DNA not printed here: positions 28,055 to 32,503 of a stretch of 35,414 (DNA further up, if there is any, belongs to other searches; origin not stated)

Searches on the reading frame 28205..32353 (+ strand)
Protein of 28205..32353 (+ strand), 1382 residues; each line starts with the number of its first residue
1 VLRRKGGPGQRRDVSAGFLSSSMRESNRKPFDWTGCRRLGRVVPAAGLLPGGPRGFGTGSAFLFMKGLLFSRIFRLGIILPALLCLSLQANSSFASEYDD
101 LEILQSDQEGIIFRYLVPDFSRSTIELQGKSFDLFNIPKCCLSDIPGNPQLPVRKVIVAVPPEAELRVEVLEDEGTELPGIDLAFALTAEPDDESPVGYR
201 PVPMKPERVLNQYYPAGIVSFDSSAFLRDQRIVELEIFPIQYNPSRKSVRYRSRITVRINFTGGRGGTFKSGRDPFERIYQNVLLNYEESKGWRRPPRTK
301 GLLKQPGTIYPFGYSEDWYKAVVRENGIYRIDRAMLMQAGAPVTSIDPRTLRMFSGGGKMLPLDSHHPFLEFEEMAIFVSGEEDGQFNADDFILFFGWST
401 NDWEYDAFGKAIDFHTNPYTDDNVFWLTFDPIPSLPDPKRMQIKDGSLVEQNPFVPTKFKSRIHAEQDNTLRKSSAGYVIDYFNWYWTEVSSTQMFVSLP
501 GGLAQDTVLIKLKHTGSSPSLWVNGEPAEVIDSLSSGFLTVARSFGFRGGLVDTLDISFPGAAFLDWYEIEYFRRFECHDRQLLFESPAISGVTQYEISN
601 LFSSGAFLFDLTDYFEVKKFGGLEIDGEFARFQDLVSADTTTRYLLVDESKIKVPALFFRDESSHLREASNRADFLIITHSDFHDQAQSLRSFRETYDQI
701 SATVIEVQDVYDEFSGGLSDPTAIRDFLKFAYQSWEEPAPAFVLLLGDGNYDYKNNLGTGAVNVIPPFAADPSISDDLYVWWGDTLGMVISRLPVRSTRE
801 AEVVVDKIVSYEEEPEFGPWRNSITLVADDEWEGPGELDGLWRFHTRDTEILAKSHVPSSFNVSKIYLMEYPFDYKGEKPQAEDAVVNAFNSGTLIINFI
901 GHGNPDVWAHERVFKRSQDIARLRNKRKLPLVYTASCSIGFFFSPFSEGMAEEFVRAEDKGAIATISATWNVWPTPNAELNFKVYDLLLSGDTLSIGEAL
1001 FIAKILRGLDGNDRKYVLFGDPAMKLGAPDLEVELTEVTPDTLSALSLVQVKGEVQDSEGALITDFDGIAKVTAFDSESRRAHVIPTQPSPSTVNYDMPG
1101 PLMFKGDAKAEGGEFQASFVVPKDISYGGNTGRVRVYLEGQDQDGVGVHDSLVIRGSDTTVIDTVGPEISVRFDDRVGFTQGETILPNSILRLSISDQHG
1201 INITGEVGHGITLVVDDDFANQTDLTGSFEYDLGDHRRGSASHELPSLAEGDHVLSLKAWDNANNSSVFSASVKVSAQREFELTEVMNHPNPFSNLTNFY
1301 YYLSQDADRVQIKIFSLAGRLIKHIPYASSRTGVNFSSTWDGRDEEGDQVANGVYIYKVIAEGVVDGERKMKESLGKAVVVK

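Call 67: search_protein_families(library=ncbifam, proteins=[window:28205-32353:+], max_evalue=1e-10)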
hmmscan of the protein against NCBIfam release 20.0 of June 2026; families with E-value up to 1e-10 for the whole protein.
window:28205-32353:+ (1382 aa): 2 families
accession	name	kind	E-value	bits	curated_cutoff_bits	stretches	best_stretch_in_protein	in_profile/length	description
NF033707.1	T9SS_sortase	equivalog_domain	4.2e-222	739.9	420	1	315-1370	4-1086/1095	type IX secretion system sortase PorU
NF052324.1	PorU_rel_Nterm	equivalog_domain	1.5e-54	185.5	450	2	567-1028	297-767/879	putative type IX secretion system sortase PorU2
